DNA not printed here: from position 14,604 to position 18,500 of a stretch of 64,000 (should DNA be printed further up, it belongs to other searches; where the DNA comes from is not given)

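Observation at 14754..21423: ~2200-aa protein apparently fusing a UDP-sugar dehydrogenase to an ATP-grasp ligase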

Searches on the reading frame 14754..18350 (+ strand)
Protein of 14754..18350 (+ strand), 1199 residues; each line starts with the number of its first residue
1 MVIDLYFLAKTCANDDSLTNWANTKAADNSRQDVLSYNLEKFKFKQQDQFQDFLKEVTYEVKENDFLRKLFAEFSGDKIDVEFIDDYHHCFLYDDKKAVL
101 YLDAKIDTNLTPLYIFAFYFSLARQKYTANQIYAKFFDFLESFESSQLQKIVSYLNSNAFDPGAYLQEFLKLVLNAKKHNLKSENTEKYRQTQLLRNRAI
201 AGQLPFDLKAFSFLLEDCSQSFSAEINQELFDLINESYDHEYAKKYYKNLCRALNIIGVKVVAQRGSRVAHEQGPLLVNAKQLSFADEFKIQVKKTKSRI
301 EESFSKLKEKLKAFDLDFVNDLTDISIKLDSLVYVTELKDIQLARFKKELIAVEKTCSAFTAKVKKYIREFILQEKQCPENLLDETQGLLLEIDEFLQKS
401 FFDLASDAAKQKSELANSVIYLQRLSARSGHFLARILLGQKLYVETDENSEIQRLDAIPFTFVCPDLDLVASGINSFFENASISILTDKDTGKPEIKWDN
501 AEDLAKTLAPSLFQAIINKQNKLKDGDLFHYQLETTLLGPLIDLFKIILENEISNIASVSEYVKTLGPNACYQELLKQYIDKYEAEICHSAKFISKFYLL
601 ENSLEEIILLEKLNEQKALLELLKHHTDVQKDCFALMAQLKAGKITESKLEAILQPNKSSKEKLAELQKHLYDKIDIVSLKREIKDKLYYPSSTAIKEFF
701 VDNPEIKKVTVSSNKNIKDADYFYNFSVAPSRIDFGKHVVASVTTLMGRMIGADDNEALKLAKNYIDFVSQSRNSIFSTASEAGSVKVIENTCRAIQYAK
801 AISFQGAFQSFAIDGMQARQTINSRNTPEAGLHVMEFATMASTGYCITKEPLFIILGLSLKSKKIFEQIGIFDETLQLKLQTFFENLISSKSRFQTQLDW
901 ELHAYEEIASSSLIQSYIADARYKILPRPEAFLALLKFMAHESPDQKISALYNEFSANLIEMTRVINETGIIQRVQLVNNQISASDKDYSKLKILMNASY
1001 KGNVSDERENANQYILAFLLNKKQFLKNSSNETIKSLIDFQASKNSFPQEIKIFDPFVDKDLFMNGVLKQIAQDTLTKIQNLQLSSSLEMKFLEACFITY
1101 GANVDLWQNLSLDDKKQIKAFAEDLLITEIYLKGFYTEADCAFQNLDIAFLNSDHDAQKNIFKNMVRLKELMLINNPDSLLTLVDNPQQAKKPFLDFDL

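Call 62: predict_structure(alignment_id=A4)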
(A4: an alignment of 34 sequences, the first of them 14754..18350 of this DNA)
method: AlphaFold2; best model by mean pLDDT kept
length: 1199 residues; sequences in the alignment: 34
mean_pLDDT: 73.4   pTM: 0.61
mean pLDDT of the five models: 73.4, 72.8, 72.1, 71.7, 69.1
residues with pLDDT >= 90: 189; 70-90: 643; 50-70: 156; < 50: 211
segments of 3 or more residues with pLDDT < 50: 268-279, 441-446, 484-495, 732-750, 767-864, 868-870, 918-927, 941-966, 1000-1009, 1187-1199
pLDDT, mean of each block of 10 residues (from residue 1): 78 87 65 87 81 89 91 89 88 89 89 94 87 92 92 87 90 88 78 89 88 70 69 85 93 88 66 43 76 92 90 81 89 82 74 88 88 75 86 91 85 78 69 65 47 70 89 87 48 54 86 91 72 70 81 91 80 83 89 85 81 82 84 88 76 71 81 77 85 88 85 85 84 39 40 75 57 33 32 33 31 36 35 28 27 32 48 69 77 67 71 57 46 55 44 41 51 75 78 77 40 78 69 73 83 80 74 88 81 87 84 84 86 88 88 70 84 87 59 42
secondary structure, 60 per line:
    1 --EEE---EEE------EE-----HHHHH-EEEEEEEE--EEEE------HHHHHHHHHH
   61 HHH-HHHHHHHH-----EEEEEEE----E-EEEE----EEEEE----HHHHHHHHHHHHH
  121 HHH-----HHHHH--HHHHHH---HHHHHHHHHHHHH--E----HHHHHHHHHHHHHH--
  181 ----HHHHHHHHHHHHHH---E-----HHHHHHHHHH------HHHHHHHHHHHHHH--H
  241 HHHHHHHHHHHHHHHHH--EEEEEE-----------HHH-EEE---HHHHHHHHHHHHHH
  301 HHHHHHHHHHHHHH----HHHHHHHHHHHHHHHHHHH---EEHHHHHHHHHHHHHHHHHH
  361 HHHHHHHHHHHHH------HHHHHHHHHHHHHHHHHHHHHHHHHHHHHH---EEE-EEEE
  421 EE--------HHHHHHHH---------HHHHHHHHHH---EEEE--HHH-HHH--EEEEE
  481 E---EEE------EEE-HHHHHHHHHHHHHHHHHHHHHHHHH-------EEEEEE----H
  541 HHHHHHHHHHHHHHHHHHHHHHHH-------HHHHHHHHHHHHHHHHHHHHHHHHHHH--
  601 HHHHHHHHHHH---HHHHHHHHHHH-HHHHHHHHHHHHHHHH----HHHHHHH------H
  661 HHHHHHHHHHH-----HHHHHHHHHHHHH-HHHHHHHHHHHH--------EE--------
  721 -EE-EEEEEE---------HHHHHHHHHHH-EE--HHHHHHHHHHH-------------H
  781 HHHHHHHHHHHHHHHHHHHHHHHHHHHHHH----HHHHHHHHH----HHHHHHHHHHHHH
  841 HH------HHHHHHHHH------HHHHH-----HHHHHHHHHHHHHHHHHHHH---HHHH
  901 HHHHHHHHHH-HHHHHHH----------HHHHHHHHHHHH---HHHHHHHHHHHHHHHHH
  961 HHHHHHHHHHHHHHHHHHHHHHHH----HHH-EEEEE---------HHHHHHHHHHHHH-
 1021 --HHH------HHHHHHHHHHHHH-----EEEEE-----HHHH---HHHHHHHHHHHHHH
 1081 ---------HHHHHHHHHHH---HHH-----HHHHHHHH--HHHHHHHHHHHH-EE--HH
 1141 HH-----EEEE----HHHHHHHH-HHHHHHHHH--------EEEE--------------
elements in order (helices of 4 or more, strands of 3 or more residues): E3-5 E9-11 H25-29 E31-38 E41-44 H51-63 H65-72 E78-84 E91-94 E99-103 H108-123 H129-133 H136-141 H145-157 H165-178 H185-198 H208-217 H224-237 H240-257 E260-265 E281-283 H287-314 H319-337 H343-373 H380-409 E413-415 E417-422 H431-438 H448-457 E461-464 E476-481 E485-487 E494-496 H498-522 E530-535 H540-564 H572-598 H601-611 H615-625 H627-642 H647-653 H660-671 H677-689 H691-702 E725-730 H740-750 H756-766 H780-810 H815-823 H828-842 H849-857 H864-868 H874-893 H897-910 H912-918 H929-940 H944-984 E993-997 H1007-1019 H1032-1044 E1050-1054 H1060-1063 H1067-1080 H1090-1100 H1112-1119 H1122-1133 H1139-1142 E1148-1151 H1156-1163 H1165-1173 E1182-1185

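Call 65: fold_search(model_id=the predicted structure, library=pdb)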
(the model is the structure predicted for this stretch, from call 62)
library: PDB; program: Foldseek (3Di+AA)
matches with E <= 10: 339; with E <= 0.001: 0
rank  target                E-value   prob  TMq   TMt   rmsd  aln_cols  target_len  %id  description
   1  2y0c_A                2.9e-02  0.85  0.12  0.25  19.3       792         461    8  BceC mutation Y10S (released 2011-07-27)
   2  4r16_A                6.5e-02  0.96  0.13  0.32  19.1       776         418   10  Structure of UDP-D-MAnNAc dehdrogeanse from Pyrococcus horikoshii (released 2015-10-14)
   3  3k96_A                6.5e-02  0.60  0.07  0.23  19.0       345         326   12  2.1 Angstrom resolution crystal structure of glycerol-3-phosphate dehydrogenase (gpsA) from Coxiella burnetii (released 2009-10-27)
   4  2y0e_A                9.5e-02  0.66  0.12  0.26  19.3       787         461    9  BceC and the final step of UGDs reaction (released 2011-07-27)
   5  6om8_F                1.0e-01  0.57  0.12  0.25  20.1       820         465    9  Caenorhabditis Elegans UDP-Glucose Dehydrogenase in complex with UDP-Xylose (released 2019-05-22)
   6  2o3j_A                1.0e-01  0.54  0.14  0.26  20.7       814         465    8  Structure of Caenorhabditis Elegans UDP-Glucose Dehydrogenase (released 2006-12-12)
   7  2uyy_D                1.0e-01  0.41  0.06  0.23  20.2       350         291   12  Structure of the cytokine-like nuclear factor n-pac (released 2007-07-03)
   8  6om8_K                1.7e-01  0.47  0.12  0.25  19.8       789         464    8  Caenorhabditis Elegans UDP-Glucose Dehydrogenase in complex with UDP-Xylose (released 2019-05-22)
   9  6c95_A                1.7e-01  0.08  0.07  0.09  36.1      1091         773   10  The Human NatA (Naa10/Naa15) amino-terminal acetyltransferase complex bound to HYPK (released 2018-06-06)
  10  5nug_A                1.7e-01  0.06  0.08  0.05  41.2      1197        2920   11  Motor domains from human cytoplasmic dynein-1 in the phi-particle conformation (released 2017-06-28)
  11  6om8_G                1.7e-01  0.51  0.12  0.25  20.6       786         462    9  Caenorhabditis Elegans UDP-Glucose Dehydrogenase in complex with UDP-Xylose (released 2019-05-22)
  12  2y0c_C                2.1e-01  0.57  0.12  0.27  19.8       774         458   10  BceC mutation Y10S (released 2011-07-27)
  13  2y0e_C                2.2e-01  0.57  0.13  0.27  19.2       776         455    9  BceC and the final step of UGDs reaction (released 2011-07-27)
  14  3cky_A                2.4e-01  0.21  0.06  0.20  20.6       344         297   10  Structural and Kinetic Properties of a beta-hydroxyacid dehydrogenase involved in nicotinate fermentation (released 2008-08-26)
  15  2y0d_C                2.7e-01  0.38  0.11  0.24  19.9       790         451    8  BceC mutation Y10K (released 2011-07-27)
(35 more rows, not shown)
